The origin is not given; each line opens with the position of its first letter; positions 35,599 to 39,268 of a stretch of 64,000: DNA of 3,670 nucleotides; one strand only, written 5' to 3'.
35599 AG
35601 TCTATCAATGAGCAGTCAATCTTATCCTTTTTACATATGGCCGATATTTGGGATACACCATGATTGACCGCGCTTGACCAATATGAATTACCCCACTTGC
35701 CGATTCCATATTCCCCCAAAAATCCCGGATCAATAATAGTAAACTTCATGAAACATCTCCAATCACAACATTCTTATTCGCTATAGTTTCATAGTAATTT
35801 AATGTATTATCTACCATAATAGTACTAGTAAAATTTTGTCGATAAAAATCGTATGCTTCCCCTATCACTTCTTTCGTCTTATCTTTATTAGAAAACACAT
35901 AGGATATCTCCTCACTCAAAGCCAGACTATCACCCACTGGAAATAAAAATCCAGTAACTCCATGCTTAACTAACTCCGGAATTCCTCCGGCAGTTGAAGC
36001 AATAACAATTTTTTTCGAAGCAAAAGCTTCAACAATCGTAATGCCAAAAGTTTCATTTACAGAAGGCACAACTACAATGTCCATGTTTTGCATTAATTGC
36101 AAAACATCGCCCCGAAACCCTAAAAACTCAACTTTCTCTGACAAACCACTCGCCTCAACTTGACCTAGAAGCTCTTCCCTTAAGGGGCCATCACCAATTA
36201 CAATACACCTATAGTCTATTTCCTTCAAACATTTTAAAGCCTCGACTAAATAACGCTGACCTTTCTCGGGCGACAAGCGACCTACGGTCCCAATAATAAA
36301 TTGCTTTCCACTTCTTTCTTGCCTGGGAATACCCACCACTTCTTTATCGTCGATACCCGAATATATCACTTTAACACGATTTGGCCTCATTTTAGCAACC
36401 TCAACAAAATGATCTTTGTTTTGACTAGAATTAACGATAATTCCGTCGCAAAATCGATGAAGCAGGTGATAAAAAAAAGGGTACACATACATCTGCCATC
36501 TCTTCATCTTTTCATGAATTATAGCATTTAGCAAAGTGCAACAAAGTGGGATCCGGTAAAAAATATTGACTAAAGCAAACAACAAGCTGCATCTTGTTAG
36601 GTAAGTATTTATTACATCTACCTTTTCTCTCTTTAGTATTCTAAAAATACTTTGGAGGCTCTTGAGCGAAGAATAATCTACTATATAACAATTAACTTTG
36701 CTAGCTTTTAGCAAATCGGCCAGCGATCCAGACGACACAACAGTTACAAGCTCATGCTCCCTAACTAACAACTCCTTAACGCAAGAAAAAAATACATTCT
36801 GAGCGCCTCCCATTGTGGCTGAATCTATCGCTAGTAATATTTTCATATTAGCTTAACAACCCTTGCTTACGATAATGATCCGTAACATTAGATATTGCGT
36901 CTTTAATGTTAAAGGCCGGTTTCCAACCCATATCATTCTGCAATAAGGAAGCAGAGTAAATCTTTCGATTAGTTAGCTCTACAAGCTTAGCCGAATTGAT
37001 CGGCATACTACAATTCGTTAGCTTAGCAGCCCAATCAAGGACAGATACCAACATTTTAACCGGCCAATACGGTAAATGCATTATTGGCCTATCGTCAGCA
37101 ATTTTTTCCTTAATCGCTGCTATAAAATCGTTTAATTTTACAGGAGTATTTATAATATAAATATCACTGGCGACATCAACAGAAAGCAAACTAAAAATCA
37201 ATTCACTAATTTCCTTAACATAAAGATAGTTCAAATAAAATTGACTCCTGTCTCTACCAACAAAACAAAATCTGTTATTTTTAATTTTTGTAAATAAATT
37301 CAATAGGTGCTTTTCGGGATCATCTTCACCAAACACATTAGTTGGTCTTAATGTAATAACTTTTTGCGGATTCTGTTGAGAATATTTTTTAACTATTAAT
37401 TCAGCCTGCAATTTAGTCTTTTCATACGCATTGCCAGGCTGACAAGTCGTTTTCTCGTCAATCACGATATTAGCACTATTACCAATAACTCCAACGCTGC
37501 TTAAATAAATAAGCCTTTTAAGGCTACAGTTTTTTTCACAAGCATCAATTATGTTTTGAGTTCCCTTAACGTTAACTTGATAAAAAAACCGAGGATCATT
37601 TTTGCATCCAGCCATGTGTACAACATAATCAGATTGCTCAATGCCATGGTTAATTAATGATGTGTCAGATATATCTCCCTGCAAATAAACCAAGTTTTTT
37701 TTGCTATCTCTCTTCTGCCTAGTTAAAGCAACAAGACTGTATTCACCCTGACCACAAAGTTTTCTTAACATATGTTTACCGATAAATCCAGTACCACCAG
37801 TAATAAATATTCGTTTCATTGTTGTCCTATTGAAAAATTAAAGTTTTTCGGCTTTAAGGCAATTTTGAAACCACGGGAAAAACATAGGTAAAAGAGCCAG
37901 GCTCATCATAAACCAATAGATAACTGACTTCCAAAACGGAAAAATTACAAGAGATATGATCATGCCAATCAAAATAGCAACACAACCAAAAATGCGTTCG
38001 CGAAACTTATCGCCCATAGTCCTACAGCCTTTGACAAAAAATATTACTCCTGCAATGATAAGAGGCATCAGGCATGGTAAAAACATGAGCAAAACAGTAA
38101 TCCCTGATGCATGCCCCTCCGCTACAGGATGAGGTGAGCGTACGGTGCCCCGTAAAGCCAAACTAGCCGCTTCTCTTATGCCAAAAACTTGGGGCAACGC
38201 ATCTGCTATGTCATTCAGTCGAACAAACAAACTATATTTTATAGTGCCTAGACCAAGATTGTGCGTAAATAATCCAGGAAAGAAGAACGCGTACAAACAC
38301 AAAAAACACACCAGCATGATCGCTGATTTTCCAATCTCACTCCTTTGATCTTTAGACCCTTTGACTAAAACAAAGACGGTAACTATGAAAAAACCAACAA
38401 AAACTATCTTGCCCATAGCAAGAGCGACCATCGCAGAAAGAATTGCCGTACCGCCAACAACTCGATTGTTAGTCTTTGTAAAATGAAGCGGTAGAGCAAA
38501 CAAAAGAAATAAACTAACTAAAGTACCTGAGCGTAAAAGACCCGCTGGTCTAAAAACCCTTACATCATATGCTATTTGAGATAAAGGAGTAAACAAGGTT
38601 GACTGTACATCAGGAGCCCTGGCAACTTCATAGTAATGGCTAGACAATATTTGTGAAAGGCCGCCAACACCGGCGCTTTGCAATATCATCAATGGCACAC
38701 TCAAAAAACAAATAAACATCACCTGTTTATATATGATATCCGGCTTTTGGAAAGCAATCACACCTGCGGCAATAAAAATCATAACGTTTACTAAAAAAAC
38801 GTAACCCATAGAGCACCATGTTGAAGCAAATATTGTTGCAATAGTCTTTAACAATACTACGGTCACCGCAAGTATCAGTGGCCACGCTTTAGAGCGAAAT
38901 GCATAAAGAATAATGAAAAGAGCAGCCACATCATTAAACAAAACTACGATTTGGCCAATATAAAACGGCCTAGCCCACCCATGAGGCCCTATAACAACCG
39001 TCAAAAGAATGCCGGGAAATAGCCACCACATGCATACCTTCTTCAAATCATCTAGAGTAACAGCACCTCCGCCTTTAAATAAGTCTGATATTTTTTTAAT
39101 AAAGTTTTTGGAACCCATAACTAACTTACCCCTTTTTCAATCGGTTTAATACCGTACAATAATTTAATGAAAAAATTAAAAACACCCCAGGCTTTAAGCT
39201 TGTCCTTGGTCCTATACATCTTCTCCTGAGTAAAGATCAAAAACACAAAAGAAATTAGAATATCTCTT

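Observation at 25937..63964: About 38-kb, at least 37-gene co-directional glycan super-operon combining sulfation, C-methylation, rSAM tailoring and ulosonic/heptose chemistry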

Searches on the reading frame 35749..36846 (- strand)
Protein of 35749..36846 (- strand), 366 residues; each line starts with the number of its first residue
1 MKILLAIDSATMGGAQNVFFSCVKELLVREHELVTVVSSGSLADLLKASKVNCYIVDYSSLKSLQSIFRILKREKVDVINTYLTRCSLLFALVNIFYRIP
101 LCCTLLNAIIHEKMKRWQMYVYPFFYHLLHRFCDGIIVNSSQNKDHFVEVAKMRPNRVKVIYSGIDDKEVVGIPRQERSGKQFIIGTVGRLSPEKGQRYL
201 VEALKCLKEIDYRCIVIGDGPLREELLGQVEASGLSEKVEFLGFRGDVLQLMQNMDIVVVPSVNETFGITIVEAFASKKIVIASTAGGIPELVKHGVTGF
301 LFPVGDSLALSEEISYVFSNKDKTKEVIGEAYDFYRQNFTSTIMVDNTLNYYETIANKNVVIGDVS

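Call 5: search_protein_families(library=pfam, proteins=[window:35749-36846:-], max_evalue=0.01)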
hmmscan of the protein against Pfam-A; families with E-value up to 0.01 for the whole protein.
window:35749-36846:- (366 aa): 5 families
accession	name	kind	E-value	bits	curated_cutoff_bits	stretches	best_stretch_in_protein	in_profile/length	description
PF00534.26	Glycos_transf_1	-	4.3e-40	137.5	26.4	1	177-331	10-169/172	Glycosyl transferases group 1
PF13692.12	Glyco_trans_1_4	-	1.5e-35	123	27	1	183-319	2-141/142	Glycosyl transferases group 1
PF13439.12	Glyco_transf_4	-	6.2e-14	52.8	28.5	1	12-168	1-169/170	Glycosyltransferase Family 4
PF13579.12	Glyco_trans_4_4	-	4.7e-07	30.7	29.7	1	60-163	56-157/158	Glycosyl transferase 4-like domain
PF20706.3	GT4-conflict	-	5e-05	22.9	26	1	151-297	165-324/385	Family 4 Glycosyltransferase in conflict systems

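Call 13: search_protein_families(library=ncbifam, proteins=[window:35749-36846:-], max_evalue=1e-8)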
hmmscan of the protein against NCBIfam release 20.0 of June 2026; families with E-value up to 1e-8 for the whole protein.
window:35749-36846:- (366 aa): 25 families
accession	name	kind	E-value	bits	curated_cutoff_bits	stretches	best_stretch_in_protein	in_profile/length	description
TIGR03088.1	stp2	hypoth_equivalog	3.5e-41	141.5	409.05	1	12-354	13-372/374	TIGR03088 family PEP-CTERM/XrtA system glycosyltransferase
TIGR03999.1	thiol_BshA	equivalog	3.4e-30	105.2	273.7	1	183-356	200-374/375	N-acetyl-alpha-D-glucosaminyl L-malate synthase BshA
NF050063.1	ProtGlycPglJ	equivalog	7.5e-26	91.2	500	1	116-351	128-362/363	N-acetylgalactosamine-N,N'-diacetylbacillosaminyl-diphospho-undecaprenol 4-alpha-N-acetylgalactosaminyltransferase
NF041876.1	EPS_EpsE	equivalog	1.4e-24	87.1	400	1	149-340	179-381/389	exopolysaccharide biosynthesis GT4 family glycosyltransferase EpsE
NF038298.1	EPS_HpsO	equivalog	1.3e-22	80.2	575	1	181-355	200-387/388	hormogonium polysaccharide biosynthesis glycosyltransferase HpsO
TIGR02149.1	glgA_Coryne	subfamily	3.1e-22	79.2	302.4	1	134-355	146-390/391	glycogen synthase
NF050056.1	ProtGlycPglH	equivalog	4.4e-20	72.1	600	1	50-334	60-333/354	GalNAc-alpha-(1->4)-GalNAc-alpha-(1->3)-diNAcBac-PP-undecaprenol alpha-1,4-N-acetyl-D-galactosaminyltransferase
TIGR04063.1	stp3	hypoth_equivalog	2.1e-18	66.4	442.05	1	181-355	212-395/397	TIGR04063 family PEP-CTERM/XrtA system glycosyltransferase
TIGR03449.1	mycothiol_MshA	equivalog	7.1e-18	64.7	462.5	1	133-355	165-403/406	D-inositol-3-phosphate glycosyltransferase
TIGR04157.1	glyco_rSAM_CFB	subfamily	7.5e-18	64.7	400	1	127-349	164-403/406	TIGR04157 family glycosyltransferase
NF046085.1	XrtY_assoc_Gly1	equivalog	2e-17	63.1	400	1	76-357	101-386/387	XrtY-associated glycosyltransferase XYAG1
NF041010.1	glycosy_Agl16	equivalog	3.9e-17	62.2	575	1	123-354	124-350/352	glycosylation protein Agl16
NF047684.1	TeichurnBiosyTuaC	equivalog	4e-16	58.9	550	1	182-355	219-389/391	teichuronic acid biosynthesis protein TuaC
NF007396.0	PRK09922.1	equivalog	9.2e-15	54.4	385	1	132-343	135-351/361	lipopolysaccharide 1,6-galactosyltransferase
NF047880.1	glyco_SdgA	exception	1e-14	54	800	1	92-343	231-479/488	serine-aspartate repeat adhesin O-glycosyltransferase SdgA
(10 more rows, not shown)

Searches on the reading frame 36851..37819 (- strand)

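Call 5: search_protein_families(library=pfam, proteins=[window:36851-37819:-], max_evalue=0.01)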
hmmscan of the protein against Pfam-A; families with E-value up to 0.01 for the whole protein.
window:36851-37819:- (323 aa): 9 families
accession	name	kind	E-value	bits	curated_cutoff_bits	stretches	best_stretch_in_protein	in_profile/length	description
PF01370.27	Epimerase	-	5.2e-35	121.4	20.9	1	4-214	1-227/240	NAD dependent epimerase/dehydratase family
PF01073.25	3Beta_HSD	-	3e-30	105.6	22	1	6-205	2-222/280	3-beta hydroxysteroid dehydrogenase/isomerase family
PF16363.11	GDP_Man_Dehyd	-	1.1e-23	84.7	27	1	5-309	1-329/332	GDP-mannose 4,6 dehydratase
PF07993.18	NAD_binding_4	-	1.1e-16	61.2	20.1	2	58-169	84-212/258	Male sterility protein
PF04321.23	RmlD_sub_bind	-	2.1e-15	57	27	1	3-192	2-180/287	RmlD substrate binding domain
PF13460.12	NAD_binding_10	-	1.4e-12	48.3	27.2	1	8-144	1-132/184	NAD(P)H-binding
PF02719.21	Polysacc_synt_2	-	1e-11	45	20.2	1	4-237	1-244/293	Polysaccharide biosynthesis protein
PF05368.20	NmrA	-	1.7e-07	31.6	27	1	2-114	3-112/298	NmrA-like family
PF08659.16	KR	-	5.3e-07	30.2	22.6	1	5-47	4-49/180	KR domain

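Call 13: search_protein_families(library=ncbifam, proteins=[window:36851-37819:-], max_evalue=1e-8)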
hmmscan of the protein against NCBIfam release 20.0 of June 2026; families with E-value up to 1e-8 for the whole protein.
window:36851-37819:- (323 aa): 19 families
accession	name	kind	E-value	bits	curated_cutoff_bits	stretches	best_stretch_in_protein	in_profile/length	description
TIGR03466.1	HpnA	hypoth_equivalog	1.1e-27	96.9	367.65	1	3-320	2-325/327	hopanoid-associated sugar epimerase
TIGR01179.1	galE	equivalog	1.3e-22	80.1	262.3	1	3-166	1-180/332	UDP-glucose 4-epimerase GalE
NF042423.1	oxyalk_red_Shew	equivalog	6.2e-22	78.1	580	1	2-191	9-202/331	2-alkyl-3-oxoalkanoate reductase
NF042422.1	oxyalk_red_OleD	equivalog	9.3e-22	77.8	580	1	3-315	2-327/329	2-alkyl-3-oxoalkanoate reductase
TIGR02197.1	heptose_epim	equivalog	4e-20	72.2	274.6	1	4-246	1-266/316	ADP-glyceromanno-heptose 6-epimerase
TIGR01181.1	dTDP_gluc_dehyt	equivalog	1.2e-19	70.6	365.1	1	4-318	2-313/321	dTDP-glucose 4,6-dehydratase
NF043036.1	ErythonDh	equivalog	3.1e-18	66.1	325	1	3-149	2-166/321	D-erythronate dehydrogenase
TIGR01746.1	Thioester-redct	subfamily_domain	8.6e-18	64.7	213.35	1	61-167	87-201/371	thioester reductase domain-containing protein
TIGR04180.1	EDH_00030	hypoth_equivalog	9.9e-18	64.2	475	1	4-165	1-178/297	NAD-dependent 4,6-dehydratase LegB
NF007956.0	PRK10675.1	subfamily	6.9e-14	51.7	394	1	3-161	2-179/338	UDP-glucose 4-epimerase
NF052578.1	StrlDmthSdmBMthl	equivalog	3.5e-13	50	600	1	5-174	4-181/328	sterol demethylase protein SdmB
TIGR03589.1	PseB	equivalog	2.3e-11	43.2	407.75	1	2-239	5-243/324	UDP-N-acetylglucosamine 4,6-dehydratase (inverting)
TIGR01214.1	rmlD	equivalog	2.8e-11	43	224.05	1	3-212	1-197/285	dTDP-4-dehydrorhamnose reductase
NF004520.0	PRK05865.1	equivalog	4.5e-11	41.4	1509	1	3-110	2-105/854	sugar epimerase family protein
TIGR01777.1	yfcH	hypoth_equivalog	5.4e-11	42.6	207.35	1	4-167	1-170/292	TIGR01777 family oxidoreductase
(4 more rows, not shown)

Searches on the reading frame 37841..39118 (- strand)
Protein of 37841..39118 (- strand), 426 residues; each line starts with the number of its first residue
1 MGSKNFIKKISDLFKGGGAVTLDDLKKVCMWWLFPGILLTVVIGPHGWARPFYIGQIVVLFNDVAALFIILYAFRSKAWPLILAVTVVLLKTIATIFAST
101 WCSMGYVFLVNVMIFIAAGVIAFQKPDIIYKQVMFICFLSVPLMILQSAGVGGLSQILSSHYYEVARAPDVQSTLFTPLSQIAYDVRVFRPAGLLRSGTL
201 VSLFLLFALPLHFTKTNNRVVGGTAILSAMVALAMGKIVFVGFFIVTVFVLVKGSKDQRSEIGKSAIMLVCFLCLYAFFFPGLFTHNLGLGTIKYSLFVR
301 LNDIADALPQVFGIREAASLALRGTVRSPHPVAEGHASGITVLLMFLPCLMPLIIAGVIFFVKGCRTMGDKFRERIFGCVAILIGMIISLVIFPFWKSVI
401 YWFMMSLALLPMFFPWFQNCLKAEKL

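Call 5: search_protein_families(library=pfam, proteins=[window:37841-39118:-], max_evalue=0.01)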
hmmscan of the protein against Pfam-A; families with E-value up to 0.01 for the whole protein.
window:37841-39118:- (426 aa): 0 families

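Call 13: search_protein_families(library=ncbifam, proteins=[window:37841-39118:-], max_evalue=1e-8)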
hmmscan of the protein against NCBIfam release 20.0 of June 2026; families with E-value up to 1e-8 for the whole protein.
window:37841-39118:- (426 aa): 0 families

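Call 33: search_protein_families(library=pfam, proteins=[window:37841-39118:-], max_evalue=10)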
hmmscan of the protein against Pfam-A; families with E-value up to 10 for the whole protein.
window:37841-39118:- (426 aa): 0 families

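Call 65: search_protein_representatives(protein=window:37841-39118:-)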
Query: 426 residues. Proteins with E-value up to 0.001 (for the whole library): 203; up to 1e-10: 133; up to 1e-30: 46. The best 150 are listed.
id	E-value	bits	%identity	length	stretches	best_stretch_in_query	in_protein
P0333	6.3e-277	934.6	100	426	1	1-426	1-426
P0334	8.9e-128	443.2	51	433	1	15-419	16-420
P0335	2.9e-96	339.4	52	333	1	18-345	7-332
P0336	4.9e-63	229.9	36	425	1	29-417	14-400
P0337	1.5e-60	221.8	35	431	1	15-414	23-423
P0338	1.0e-57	212.4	35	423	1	30-413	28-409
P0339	7.0e-57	209.7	33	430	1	19-425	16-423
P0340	1.2e-56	208.9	36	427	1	20-414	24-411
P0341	7.4e-55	203.0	34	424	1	21-415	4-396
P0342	2.9e-52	194.4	34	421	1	31-416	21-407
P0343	9.9e-50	186.1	32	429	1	26-414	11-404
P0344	1.0e-49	186.0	31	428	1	25-416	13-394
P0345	1.4e-47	179.1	30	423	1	23-417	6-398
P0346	1.5e-47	179.0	34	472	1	20-414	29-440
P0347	1.2e-46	176.0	45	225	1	227-419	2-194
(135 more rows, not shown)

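Call 67: search_protein_families(library=pfam, alignment_id=A2, max_evalue=0.1)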
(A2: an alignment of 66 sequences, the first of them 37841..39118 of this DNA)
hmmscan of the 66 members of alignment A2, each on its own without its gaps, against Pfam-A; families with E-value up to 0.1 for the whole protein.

A. member 1, window:37841-39118:- (426 aa): 0 families

B. families by the number of members that match (of 66 scanned): 14 families
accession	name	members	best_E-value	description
PF04932.20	Wzy_C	3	0.0001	O-Antigen ligase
PF03419.18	Peptidase_U4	1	3.9e-05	Sporulation factor SpoIIGA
PF14264.12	Glucos_trans_II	1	0.0026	Glucosyl transferase GtrII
PF16504.10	SP24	1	0.0041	Putative virion membrane protein of plant and insect virus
PF07695.17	7TMR-DISM_7TM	1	0.0064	7TM diverse intracellular signalling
PF03733.18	YccF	1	0.0066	Inner membrane component domain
PF14333.11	DUF4389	1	0.019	Domain of unknown function (DUF4389)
PF10754.15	DUF2569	1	0.025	Protein of unknown function (DUF2569)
PF21790.3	OGG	1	0.032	Putative 8-oxoguanine DNA glycosylase OGG-like protein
PF20003.4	fvmX5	1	0.032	FtsH ternary system domain X5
PF02487.23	CLN3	1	0.042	CLN3 protein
PF19119.5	DUF5803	1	0.053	Family of unknown function (DUF5803)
PF11222.13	DUF3017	1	0.089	Protein of unknown function (DUF3017)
PF19845.4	DUF6320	1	0.1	Family of unknown function (DUF6320)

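Call 76: predict_structure(alignment_id=A2)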
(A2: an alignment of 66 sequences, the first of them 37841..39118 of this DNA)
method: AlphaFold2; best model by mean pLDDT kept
length: 426 residues; sequences in the alignment: 66
mean_pLDDT: 91.8   pTM: 0.90
mean pLDDT of the five models: 91.8, 91.2, 91.2, 90.9, 90.8
residues with pLDDT >= 90: 344; 70-90: 53; 50-70: 25; < 50: 4
segments of 3 or more residues with pLDDT < 50: 1-3
pLDDT, mean of each block of 10 residues (from residue 1): 57 64 95 98 90 93 98 94 98 97 97 97 96 98 96 87 72 94 81 94 98 96 98 97 98 97 98 98 95 94 94 95 93 78 93 96 95 95 97 94 98 87 59
secondary structure, 60 per line:
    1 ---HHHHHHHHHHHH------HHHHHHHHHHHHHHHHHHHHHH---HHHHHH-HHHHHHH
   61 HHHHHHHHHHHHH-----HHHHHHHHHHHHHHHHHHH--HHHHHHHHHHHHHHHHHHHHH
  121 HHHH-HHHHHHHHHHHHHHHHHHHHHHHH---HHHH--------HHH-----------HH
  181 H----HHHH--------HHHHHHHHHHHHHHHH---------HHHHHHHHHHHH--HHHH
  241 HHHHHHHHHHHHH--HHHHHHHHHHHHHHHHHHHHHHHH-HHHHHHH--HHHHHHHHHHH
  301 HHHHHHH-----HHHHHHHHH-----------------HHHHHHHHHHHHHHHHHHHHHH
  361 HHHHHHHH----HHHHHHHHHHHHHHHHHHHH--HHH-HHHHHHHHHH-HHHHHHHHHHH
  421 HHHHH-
elements in order: H4-15 H22-43 H47-52 H54-73 H79-97 H100-124 H126-149 H153-156 H186-189 H198-213 H223-234 H237-253 H256-279 H281-287 H290-307 H313-321 H339-368 H373-392 H399-408 H410-425

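Call 78: fold_search(model_id=the predicted structure, library=pdb)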
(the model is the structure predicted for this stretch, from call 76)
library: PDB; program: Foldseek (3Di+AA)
matches with E <= 10: 53; with E <= 0.001: 0
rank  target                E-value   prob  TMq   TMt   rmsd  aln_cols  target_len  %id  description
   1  6tq7_B                1.2e+00  0.08  0.12  0.15  21.5       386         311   11  Crystal structure of the Orexin-1 receptor in complex with SB-334867 (released 2020-01-01)
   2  6s7o_A                1.3e+00  0.25  0.24  0.17  20.0       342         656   10  Cryo-EM structure of human oligosaccharyltransferase complex OST-A (released 2019-12-18)
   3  9m0x_R                1.7e+00  0.07  0.12  0.15  20.8       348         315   12  Cryo-EM structure of the agmatine-bound zTAAR13d-Gs complex (released 2026-03-04)
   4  9g71_A                1.8e+00  0.03  0.09  0.09  35.6       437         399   12  Cryo-EM structure of TTYH2 in complex with lipids in GDN (released 2025-05-21)
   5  8pm6                  1.8e+00  0.06  0.12  0.07  25.9       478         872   10  Human bile salt export pump (BSEP) in complex with inhibitor GBM in nanodiscs (released 2023-11-22)
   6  5ezm                  4.0e+00  0.20  0.27  0.23  14.4       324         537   10  Crystal Structure of ArnT from Cupriavidus metallidurans in the apo state (released 2016-02-17)
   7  5oxk                  4.1e+00  0.02  0.12  0.12  23.5       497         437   12  PepTSt in complex with dipeptide Ala-Gln (released 2018-02-21)
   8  6vyh_A                4.3e+00  0.04  0.14  0.14  23.2       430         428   11  Cryo-EM structure of SLC40/ferroportin in complex with Fab (released 2020-11-11)
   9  8b9z_N                4.5e+00  0.05  0.15  0.18  22.0       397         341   10  Drosophila melanogaster complex I in the Active state (Dm1) (released 2023-01-18)
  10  8jpj_A                4.7e+00  0.03  0.14  0.10  23.1       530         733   11  Cryo-EM structure of ClC-6 apo state (released 2023-09-20)
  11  5d6k                  5.0e+00  0.02  0.11  0.11  23.2       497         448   12  PepT - CIM (released 2016-08-17)
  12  8dnx_A                5.2e+00  0.02  0.14  0.13  24.4       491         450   11  Cryo-EM structure of the human Sec61 complex inhibited by cotransin (released 2023-05-24)
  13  8xo1_A                5.7e+00  0.02  0.09  0.10  26.1       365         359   11  Human KCNQ2-CaM in complex with QO-83 (released 2025-01-01)
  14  8r5s_D                5.9e+00  0.04  0.10  0.16  22.3       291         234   11  t113 - De-novo designed soluble homotetramer (released 2024-11-27)
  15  5uwt_C                5.9e+00  0.04  0.17  0.10  24.9       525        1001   11  Crystal Structure of Hxk2 Peptide in complex with CRM1 K579A mutant-Ran-RanBP1 (released 2017-03-22)
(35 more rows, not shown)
